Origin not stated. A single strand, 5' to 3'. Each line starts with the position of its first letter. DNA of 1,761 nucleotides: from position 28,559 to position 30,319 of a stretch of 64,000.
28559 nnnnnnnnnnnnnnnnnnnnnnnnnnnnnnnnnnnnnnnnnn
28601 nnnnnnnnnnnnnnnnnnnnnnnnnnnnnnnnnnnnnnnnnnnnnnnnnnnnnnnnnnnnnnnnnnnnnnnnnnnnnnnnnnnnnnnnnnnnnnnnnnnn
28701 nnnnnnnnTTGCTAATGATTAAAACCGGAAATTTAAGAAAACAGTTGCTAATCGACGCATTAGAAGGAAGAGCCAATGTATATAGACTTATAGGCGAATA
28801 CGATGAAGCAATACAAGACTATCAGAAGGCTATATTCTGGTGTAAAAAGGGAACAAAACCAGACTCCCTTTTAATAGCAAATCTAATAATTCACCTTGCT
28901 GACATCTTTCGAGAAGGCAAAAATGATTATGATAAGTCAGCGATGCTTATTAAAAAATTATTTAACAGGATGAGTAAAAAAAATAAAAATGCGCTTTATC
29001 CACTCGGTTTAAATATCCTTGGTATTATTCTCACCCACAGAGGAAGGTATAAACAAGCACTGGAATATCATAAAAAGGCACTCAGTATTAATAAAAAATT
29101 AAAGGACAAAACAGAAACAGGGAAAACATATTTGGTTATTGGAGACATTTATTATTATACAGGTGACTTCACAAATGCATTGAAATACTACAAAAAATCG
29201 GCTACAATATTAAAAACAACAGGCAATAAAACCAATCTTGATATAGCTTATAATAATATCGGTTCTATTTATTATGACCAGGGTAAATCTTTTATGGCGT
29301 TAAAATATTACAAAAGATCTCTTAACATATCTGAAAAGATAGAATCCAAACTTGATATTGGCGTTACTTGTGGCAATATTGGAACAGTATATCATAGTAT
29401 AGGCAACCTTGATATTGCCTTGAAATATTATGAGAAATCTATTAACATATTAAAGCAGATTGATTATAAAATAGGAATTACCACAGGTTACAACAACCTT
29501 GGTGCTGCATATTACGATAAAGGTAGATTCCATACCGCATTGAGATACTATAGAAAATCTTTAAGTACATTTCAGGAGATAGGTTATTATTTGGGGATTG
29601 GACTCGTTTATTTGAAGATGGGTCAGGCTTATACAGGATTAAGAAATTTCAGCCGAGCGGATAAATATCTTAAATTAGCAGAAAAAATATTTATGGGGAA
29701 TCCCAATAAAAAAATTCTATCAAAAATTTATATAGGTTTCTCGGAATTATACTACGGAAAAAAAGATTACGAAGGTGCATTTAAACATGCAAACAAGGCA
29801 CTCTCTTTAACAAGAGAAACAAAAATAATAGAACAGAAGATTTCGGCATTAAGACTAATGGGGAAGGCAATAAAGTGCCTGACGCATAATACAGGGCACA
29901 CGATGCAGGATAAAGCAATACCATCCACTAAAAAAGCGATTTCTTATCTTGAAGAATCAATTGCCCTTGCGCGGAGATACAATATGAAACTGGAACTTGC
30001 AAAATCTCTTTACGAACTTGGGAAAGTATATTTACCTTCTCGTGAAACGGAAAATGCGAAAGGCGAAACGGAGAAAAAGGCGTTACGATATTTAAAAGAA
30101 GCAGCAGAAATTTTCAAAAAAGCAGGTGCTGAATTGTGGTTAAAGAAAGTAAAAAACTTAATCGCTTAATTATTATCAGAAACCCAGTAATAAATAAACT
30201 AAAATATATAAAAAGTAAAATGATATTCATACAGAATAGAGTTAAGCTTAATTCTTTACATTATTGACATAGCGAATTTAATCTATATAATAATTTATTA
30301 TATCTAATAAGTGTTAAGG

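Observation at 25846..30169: Tandem array of three TPR paralogs whose first member is split from the cyclase gene by a frame change and from its own C-terminal module by one in-frame TAA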

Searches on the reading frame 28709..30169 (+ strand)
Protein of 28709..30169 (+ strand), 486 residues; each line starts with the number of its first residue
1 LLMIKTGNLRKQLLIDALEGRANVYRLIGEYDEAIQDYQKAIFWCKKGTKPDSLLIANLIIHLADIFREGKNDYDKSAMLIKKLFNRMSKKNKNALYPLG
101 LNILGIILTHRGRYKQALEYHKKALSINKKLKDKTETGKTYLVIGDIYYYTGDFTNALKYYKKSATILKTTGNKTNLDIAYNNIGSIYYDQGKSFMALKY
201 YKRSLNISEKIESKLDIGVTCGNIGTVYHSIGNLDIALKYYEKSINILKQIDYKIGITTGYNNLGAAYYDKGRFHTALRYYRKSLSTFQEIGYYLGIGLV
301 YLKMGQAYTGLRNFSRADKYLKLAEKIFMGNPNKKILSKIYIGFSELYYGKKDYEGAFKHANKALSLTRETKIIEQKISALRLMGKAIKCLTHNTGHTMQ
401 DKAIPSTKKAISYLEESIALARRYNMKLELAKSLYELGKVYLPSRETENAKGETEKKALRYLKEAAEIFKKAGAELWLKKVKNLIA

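Call 3: search_protein_families(library=pfam, proteins=[window:28709-30169:+], max_evalue=0.01)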
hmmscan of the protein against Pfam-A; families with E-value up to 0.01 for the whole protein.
window:28709-30169:+ (486 aa): 23 families
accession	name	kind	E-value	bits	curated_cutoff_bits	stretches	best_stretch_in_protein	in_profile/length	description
PF13424.12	TPR_12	-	3e-58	194.4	30.1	4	102-169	7-76/77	Tetratricopeptide repeat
PF00515.34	TPR_1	-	3.2e-37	125.3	27.8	6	16-42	2-28/34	Tetratricopeptide repeat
PF07719.23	TPR_2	-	3.5e-36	120.7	27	5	260-286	3-29/34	Tetratricopeptide repeat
PF13374.12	TPR_10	-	1.3e-35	120.8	27.5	3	261-290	5-34/42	Tetratricopeptide repeat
PF13181.12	TPR_8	-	2.3e-29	99.4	25.7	4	139-166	2-29/34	Tetratricopeptide repeat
PF13176.12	TPR_7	-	6.3e-27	91.8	27.9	1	103-134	4-35/36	Tetratricopeptide repeat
PF17874.7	TPR_MalT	-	3.3e-15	56.7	45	1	107-252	10-156/336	MalT-like TPR region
PF13428.12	TPR_14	-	4.5e-14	52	23.5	0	16-41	2-27/44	Tetratricopeptide repeat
PF13414.12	TPR_11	-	3.3e-11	43.1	26.8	1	23-42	2-21/42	TPR repeat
PF13432.12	TPR_16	-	4.3e-09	37.1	32.7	0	16-42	32-58/65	Tetratricopeptide repeat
PF10602.15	RPN7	-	1.1e-08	35.4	29.6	1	122-183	20-79/174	26S proteasome subunit RPN7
PF25058.1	ARM_TT21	-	7.6e-08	32.9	27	0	300-359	59-115/155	Tetratricopeptide repeat protein 21 ARM repeat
PF14938.12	SNAP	-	8.3e-08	32.5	25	1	113-207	50-144/282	Soluble NSF attachment protein, SNAP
PF13174.12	TPR_6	-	5.7e-07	30.2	26.3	0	16-42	1-27/33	Tetratricopeptide repeat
PF13431.12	TPR_17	-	3e-06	27.5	24.4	0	16-36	14-34/34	Tetratricopeptide repeat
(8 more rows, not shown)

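Call 10: find_encoding_contigs(protein=window:28709-30169:+, flank=10000, max_places=10)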
Protein window:28709-30169:+ (486 aa): no gene with exactly this product is on record in the collection.

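Call 28: search_protein_families(library=padloc, proteins=[window:28715-30166:+], max_evalue=0.01)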
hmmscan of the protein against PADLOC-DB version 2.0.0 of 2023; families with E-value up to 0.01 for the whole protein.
window:28715-30166:+ (484 aa): 2 families
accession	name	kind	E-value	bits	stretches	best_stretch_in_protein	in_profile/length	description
PDLC01169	TPR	-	1.4e-22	78.3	3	80-202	93-214/252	TPR repeats containing protein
PDLC01171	TPR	-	2.8e-07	27.9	0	8-40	211-243/504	TPR repeats containing protein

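Call 54: find_homologous_proteins(query=window:28715-30166:+, max_evalue=1e-20)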
Query window:28715-30166:+ (484 aa): 204 proteins with E <= 1e-20 among 8000 candidates; the best 120 are listed.
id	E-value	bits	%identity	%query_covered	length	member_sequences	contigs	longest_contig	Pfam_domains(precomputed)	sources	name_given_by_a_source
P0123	5.1e-79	284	37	98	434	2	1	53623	PF10602.16,PF13431.13,PF13414.13,PF13176.13,PF24885.2,PF13428.13,PF13374.13,PF14559.13,PF17874.8,PF00515.35,PF13424.13,PF28559.1,PF14938.13,PF13432.13,PF13181.13,PF07719.24,PF13174.13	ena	-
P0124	2.0e-76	276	49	63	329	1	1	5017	PF14559.13,PF17874.8,PF00515.35,PF13424.13,PF13176.13,PF13432.13,PF13428.13,PF13181.13,PF07719.24,PF13374.13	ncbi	ncbi:MAG: tetratricopeptide repeat protein [candidate division WOR-3 bacterium]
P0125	8.7e-74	267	38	98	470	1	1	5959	PF10602.16,PF25063.1,PF13414.13,PF13176.13,PF13428.13,PF13374.13,PF10345.16,PF08631.17,PF17874.8,PF00515.35,PF13424.13,PF28559.1,PF13181.13,PF07719.24,PF13174.13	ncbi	-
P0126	5.6e-66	241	32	95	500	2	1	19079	PF10602.16,PF13431.13,PF13176.13,PF13428.13,PF13374.13,PF17874.8,PF00515.35,PF13424.13,PF13432.13,PF13181.13,PF07719.24,PF13174.13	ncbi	-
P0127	2.1e-60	223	30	80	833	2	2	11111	PF10602.16,PF13431.13,PF13414.13,PF13176.13,PF24885.2,PF13401.13,PF13428.13,PF13191.13,PF13374.13,PF14559.13,PF25201.1,PF17874.8,PF00515.35,PF13424.13,PF28559.1,PF13432.13,PF13181.13,PF07719.24,PF20720.4,PF13174.13,PF26251.1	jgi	jgi:tetratricopeptide (TPR) repeat protein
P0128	3.0e-58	216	30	58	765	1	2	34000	PF13431.13,PF13176.13,PF24885.2,PF00512.32,PF13428.13,PF13374.13,PF17874.8,PF00515.35,PF13424.13,PF02518.32,PF14938.13,PF13432.13,PF13181.13,PF07719.24,PF13174.13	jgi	-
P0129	6.1e-58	215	35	61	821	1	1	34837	PF13414.13,PF13374.13,PF07721.21,PF25068.3,PF00515.35,PF04212.25,PF10255.16,PF13424.13,PF28559.1,PF14938.13,PF08626.17,PF07719.24,PF13174.13,PF13431.13,PF07720.19,PF13176.13,PF24885.2,PF18768.8,PF13428.13,PF12770.13,PF14559.13,PF10516.16,PF13371.13,PF17874.8,PF21033.5,PF13432.13,PF13181.13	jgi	jgi:CHAT domain-containing protein/Tfp pilus assembly protein PilF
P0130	9.6e-54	201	27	95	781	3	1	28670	PF10602.16,PF13431.13,PF23914.2,PF13414.13,PF25058.2,PF10952.16,PF13176.13,PF24885.2,PF13428.13,PF13374.13,PF14559.13,PF10516.16,PF08631.17,PF13371.13,PF17874.8,PF00515.35,PF12895.14,PF13424.13,PF21033.5,PF13432.13,PF13181.13,PF07719.24,PF13174.13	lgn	-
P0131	1.5e-53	201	29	72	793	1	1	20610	PF10602.16,PF00515.35,PF13424.13,PF28559.1,PF13176.13,PF02518.32,PF24885.2,PF14938.13,PF13181.13,PF07719.24,PF13374.13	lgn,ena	-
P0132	1.9e-53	200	29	56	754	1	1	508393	PF10602.16,PF14853.13,PF23914.2,PF13414.13,PF10579.15,PF10952.16,PF13176.13,PF24885.2,PF13428.13,PF08238.19,PF13374.13,PF10516.16,PF13371.13,PF17874.8,PF00515.35,PF04212.25,PF13424.13,PF14938.13,PF13432.13,PF00211.26,PF13181.13,PF07719.24,PF13174.13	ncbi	-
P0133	5.0e-48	182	26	79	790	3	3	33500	PF13176.13,PF24885.2,PF13428.13,PF13374.13,PF17874.8,PF00515.35,PF13424.13,PF28559.1,PF14938.13,PF13432.13,PF00211.26,PF13181.13,PF07719.24,PF13174.13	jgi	jgi:class 3 adenylate cyclase/lipopolysaccharide biosynthesis regulator YciM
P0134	7.0e-46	175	25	79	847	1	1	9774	PF10602.16,PF13431.13,PF13414.13,PF13176.13,PF24885.2,PF13428.13,PF13374.13,PF14559.13,PF13371.13,PF17874.8,PF00515.35,PF13424.13,PF02518.32,PF13432.13,PF22883.2,PF13181.13,PF07719.24,PF13174.13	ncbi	-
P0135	2.0e-45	174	28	81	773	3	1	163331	PF10602.16,PF13414.13,PF04781.18,PF10952.16,PF13374.13,PF08631.17,PF00515.35,PF04212.25,PF13424.13,PF28559.1,PF14938.13,PF22883.2,PF07719.24,PF13174.13,PF25063.1,PF13431.13,PF23914.2,PF09986.16,PF13176.13,PF24885.2,PF13428.13,PF14559.13,PF10516.16,PF13371.13,PF17874.8,PF12895.14,PF21033.5,PF13432.13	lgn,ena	-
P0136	6.2e-45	172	33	50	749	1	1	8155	PF13431.13,PF13176.13,PF24885.2,PF13428.13,PF13374.13,PF13371.13,PF17874.8,PF00515.35,PF13424.13,PF14938.13,PF13432.13,PF13181.13,PF07228.18,PF07719.24,PF13174.13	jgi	-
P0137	6.9e-45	172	33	46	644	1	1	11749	PF13431.13,PF13414.13,PF13176.13,PF24885.2,PF13374.13,PF17874.8,PF00515.35,PF12895.14,PF13424.13,PF28559.1,PF14938.13,PF00211.26,PF13181.13,PF12968.14,PF07719.24,PF13174.13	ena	-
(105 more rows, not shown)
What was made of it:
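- Tried and rejected: Homologue search with TPR3 (call 54).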

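Call 60: search_solved_structures(query=window:28715-30166:+, max_evalue=1e-8)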
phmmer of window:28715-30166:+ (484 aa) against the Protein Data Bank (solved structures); distinct sequences matched with E-value up to 1e-8: 28.
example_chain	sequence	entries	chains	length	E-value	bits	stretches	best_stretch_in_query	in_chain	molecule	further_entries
9qhb_A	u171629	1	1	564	3.7e-47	164.5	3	107-284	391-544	Engineered tetratricopeptide repeat protein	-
9qhc_A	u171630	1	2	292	1.3e-29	106.7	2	138-284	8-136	Engineered tetratricopeptide repeat protein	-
6hc2_A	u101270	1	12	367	7.3e-27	97.6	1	112-294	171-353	G-protein-signaling modulator 2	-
4wng_A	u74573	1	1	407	1.3e-26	96.8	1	112-294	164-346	G-protein-signaling modulator 2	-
3sf4_A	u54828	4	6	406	1.3e-26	96.8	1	112-294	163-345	G-protein-signaling modulator 2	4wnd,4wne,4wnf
5a6c_A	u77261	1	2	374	1.9e-26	96.3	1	112-292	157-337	G-PROTEIN-SIGNALING MODULATOR 2, AFADIN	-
3ro2_A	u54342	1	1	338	1.2e-25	93.6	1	112-290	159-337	G-protein-signaling modulator 2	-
4g2v_A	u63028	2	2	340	1.2e-25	93.6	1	112-290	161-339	G-protein-signaling modulator 2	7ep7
8bu0_A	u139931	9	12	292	1.8e-25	93.1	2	137-284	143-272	Consensus tetratricopeptide repeat protein | Crystal structure of an 8-repeat consensus TPR superhelix with Zinc. | Monomer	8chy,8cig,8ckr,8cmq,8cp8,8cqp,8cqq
5a7d_B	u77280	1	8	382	1.5e-24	90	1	194-318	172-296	PINS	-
4a1s_A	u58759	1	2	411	7.9e-23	84.3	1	113-283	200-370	PARTNER OF INSCUTEABLE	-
7t7t_A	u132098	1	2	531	3e-21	79.1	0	169-288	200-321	Protein TONSOKU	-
4jhr_A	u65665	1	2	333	2.5e-20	76.1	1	112-290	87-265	G-protein-signaling modulator 2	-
3ro3_A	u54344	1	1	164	9.6e-15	57.7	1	135-290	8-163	G-protein-signaling modulator 2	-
8ch0_A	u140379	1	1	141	1.1e-13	54.2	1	138-284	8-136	Consensus tetratricopeptide repeat protein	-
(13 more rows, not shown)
